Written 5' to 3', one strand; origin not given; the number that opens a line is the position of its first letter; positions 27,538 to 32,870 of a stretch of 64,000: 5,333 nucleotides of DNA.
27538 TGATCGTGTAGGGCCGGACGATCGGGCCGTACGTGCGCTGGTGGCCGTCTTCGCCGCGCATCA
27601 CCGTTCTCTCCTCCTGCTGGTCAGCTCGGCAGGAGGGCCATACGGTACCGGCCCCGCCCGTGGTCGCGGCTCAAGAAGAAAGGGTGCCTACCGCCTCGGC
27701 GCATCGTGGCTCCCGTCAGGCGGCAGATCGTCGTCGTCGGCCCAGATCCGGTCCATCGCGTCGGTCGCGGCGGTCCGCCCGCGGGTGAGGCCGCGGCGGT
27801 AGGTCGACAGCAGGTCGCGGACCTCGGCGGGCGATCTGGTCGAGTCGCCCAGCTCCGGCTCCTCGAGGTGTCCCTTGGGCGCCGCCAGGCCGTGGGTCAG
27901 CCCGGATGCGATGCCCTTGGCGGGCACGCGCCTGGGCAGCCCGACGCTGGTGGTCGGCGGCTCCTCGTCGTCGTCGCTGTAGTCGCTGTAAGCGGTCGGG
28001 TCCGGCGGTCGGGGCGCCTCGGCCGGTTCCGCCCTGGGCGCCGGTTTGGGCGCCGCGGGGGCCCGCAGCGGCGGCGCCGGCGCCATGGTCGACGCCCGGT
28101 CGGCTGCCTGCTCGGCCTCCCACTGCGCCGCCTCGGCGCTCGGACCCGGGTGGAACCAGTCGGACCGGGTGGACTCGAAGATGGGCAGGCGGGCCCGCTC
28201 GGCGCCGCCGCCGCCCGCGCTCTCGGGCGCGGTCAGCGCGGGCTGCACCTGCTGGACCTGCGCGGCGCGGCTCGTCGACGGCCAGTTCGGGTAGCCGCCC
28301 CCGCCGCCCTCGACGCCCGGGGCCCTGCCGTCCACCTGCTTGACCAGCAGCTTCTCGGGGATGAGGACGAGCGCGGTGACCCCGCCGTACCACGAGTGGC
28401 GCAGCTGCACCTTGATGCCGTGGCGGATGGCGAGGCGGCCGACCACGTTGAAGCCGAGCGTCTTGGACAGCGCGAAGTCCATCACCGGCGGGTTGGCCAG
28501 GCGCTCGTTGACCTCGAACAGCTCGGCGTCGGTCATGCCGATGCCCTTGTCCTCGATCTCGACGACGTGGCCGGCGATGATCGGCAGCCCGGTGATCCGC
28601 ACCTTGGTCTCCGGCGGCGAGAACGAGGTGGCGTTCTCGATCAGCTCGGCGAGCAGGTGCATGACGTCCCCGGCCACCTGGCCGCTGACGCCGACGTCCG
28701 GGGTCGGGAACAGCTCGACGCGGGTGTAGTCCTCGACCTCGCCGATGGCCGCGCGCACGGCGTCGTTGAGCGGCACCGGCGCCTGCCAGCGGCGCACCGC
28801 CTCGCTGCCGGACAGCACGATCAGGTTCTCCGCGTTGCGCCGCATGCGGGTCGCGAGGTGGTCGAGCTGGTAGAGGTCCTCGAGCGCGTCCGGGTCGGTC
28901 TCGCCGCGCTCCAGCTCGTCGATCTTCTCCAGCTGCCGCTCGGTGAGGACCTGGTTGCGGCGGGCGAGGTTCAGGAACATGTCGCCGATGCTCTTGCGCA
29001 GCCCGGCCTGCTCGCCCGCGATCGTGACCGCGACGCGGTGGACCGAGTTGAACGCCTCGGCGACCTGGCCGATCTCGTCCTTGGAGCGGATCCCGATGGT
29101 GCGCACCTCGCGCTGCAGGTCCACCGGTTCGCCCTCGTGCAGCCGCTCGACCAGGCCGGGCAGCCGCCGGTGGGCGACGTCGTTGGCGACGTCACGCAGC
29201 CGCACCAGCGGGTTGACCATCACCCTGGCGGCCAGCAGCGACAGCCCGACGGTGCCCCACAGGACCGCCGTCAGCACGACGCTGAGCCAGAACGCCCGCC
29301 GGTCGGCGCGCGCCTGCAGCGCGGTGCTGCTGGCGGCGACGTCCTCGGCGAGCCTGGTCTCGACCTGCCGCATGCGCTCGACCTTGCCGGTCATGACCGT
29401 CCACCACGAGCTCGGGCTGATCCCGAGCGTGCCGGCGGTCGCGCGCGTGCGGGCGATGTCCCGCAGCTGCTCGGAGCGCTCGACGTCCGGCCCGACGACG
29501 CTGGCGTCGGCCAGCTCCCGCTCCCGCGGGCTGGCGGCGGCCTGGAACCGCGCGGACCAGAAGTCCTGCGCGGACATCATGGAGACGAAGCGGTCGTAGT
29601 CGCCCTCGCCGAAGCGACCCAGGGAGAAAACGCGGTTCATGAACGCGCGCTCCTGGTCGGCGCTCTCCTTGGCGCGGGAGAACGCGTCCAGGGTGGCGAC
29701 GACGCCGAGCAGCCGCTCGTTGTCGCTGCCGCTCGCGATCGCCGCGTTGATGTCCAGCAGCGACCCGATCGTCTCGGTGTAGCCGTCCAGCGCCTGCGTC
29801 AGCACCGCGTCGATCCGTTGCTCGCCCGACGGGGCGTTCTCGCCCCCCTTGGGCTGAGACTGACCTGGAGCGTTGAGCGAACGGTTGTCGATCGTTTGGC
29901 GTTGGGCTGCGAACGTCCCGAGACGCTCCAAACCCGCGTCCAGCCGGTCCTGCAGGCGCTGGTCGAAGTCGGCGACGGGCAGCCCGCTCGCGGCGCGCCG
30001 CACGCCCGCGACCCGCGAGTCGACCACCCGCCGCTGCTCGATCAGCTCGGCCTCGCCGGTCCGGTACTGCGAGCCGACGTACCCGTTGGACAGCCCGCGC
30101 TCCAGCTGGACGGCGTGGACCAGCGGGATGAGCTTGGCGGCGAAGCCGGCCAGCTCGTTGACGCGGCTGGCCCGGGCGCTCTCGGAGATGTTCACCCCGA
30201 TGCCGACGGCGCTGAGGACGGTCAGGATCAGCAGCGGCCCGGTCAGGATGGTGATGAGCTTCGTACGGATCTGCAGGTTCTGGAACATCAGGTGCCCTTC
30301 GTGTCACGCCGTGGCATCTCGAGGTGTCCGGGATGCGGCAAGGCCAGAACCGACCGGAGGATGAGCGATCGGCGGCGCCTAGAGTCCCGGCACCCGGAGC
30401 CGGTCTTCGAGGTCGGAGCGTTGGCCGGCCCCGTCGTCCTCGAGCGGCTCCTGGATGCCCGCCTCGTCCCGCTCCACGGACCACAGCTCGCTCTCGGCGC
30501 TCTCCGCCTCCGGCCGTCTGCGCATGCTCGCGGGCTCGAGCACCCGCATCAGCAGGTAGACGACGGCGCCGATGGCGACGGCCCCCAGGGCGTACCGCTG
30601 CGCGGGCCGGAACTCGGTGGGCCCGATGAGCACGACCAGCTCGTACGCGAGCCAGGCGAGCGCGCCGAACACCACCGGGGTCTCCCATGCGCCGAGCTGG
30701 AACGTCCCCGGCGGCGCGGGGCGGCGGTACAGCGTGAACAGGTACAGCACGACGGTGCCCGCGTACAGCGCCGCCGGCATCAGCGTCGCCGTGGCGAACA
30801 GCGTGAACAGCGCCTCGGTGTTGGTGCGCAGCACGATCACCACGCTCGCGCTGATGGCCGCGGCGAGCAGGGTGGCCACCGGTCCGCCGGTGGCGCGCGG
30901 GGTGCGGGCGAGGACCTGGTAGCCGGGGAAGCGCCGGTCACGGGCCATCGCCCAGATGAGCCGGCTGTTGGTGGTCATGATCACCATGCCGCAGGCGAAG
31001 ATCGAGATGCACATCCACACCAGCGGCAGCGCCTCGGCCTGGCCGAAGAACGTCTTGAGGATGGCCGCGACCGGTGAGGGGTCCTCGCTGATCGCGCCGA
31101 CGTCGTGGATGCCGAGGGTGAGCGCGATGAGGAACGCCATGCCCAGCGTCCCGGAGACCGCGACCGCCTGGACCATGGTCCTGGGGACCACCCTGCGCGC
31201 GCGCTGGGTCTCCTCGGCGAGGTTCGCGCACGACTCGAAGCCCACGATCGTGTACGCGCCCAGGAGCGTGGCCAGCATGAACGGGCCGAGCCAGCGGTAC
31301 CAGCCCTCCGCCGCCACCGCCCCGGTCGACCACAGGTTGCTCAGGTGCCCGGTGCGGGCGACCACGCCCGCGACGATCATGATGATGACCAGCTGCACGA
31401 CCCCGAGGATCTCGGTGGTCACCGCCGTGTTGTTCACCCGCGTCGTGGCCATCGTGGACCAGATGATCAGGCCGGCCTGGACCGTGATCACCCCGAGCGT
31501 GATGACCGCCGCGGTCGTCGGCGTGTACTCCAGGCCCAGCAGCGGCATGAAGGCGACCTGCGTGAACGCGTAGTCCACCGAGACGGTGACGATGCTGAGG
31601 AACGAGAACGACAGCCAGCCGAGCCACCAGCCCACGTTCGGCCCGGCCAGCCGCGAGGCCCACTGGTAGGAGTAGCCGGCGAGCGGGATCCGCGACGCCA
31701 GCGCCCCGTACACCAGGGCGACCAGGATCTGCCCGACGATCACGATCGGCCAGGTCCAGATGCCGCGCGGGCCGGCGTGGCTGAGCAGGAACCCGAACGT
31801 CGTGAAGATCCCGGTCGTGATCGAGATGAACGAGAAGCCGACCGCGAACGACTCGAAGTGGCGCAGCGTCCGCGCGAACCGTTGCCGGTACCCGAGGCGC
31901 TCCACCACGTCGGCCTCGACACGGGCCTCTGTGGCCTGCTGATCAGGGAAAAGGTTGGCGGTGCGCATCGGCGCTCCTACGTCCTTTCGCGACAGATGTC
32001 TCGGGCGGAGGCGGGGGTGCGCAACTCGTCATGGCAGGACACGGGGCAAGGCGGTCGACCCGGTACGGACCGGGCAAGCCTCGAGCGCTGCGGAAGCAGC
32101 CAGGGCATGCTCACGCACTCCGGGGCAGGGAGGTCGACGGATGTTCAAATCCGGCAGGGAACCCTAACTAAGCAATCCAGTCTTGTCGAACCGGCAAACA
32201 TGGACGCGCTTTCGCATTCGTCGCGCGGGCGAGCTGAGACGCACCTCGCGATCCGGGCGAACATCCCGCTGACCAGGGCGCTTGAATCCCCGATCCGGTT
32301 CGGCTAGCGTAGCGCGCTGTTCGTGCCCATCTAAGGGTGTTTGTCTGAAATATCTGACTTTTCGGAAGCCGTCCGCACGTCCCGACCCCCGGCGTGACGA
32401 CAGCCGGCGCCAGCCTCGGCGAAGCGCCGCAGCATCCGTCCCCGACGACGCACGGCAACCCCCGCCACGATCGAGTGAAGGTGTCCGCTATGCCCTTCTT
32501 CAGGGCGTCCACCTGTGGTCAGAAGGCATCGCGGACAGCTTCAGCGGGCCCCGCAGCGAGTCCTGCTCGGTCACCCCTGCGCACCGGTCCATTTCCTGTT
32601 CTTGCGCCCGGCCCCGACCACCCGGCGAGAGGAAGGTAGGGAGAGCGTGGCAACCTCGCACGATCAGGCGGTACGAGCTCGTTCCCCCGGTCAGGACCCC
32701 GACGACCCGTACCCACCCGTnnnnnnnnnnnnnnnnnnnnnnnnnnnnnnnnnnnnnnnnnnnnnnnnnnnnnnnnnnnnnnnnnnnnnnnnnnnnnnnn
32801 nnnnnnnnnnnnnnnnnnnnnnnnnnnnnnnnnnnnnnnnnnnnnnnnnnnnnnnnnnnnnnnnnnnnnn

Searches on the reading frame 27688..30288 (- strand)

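Call 11: search_protein_families(library=pfam, proteins=[window:27688-30288:-])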
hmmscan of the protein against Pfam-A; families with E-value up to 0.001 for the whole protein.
window:27688-30288:- (866 aa): 3 families
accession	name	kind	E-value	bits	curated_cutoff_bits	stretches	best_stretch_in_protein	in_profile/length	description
PF08376.15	NIT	-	2.3e-53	182.5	24.9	1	56-317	2-238/239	Nitrate and nitrite sensing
PF02518.31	HATPase_c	-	3.4e-07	31.1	26.4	1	541-645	5-109/111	Histidine kinase-, DNA gyrase B-, and HSP90-like ATPase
PF00672.30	HAMP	-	1.7e-05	25.5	25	1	353-415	2-46/53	HAMP domain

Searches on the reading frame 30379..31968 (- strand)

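Call 11: search_protein_families(library=pfam, proteins=[window:30379-31968:-])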
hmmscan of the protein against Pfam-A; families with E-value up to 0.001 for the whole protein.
window:30379-31968:- (529 aa): 2 families
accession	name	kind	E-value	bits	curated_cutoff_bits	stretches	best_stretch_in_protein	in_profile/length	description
PF13520.12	AA_permease_2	-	2.2e-39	136.1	27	1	38-458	4-415/427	Amino acid permease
PF00324.27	AA_permease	-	3.1e-20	72.7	24.6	1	50-410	11-379/470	Amino acid permease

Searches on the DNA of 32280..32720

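Call 13: search_rna_families(source=window, start=32280, end=32720, threshold=evalue, max_evalue=10)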
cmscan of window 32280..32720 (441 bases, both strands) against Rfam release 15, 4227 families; matches with E-value up to 10: 5.
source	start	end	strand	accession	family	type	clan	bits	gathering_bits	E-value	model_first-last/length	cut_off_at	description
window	32475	32544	+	RF04281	mir-8791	Gene; miRNA;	CL00146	20.7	85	0.12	1-77/77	no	mir-8791 microRNA precursor family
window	32476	32543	-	RF03571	mir-734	Gene; miRNA;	-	16.7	100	2.1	1-93/93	no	mir-734 microRNA precursor family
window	32480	32572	+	RF02231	sX12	Gene; sRNA;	-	13.4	106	8.6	1-78/78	no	Xanthomonas sRNA sX12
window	32414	32443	-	RF01274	sR45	Gene; snRNA; snoRNA; CD-box;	-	12.2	40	8.3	1-55/55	no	Small nucleolar RNA sR45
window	32356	32373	-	RF02914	DUF805b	Cis-reg;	CL00115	10.5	35.6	5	3-20/35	no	DUF805b RNA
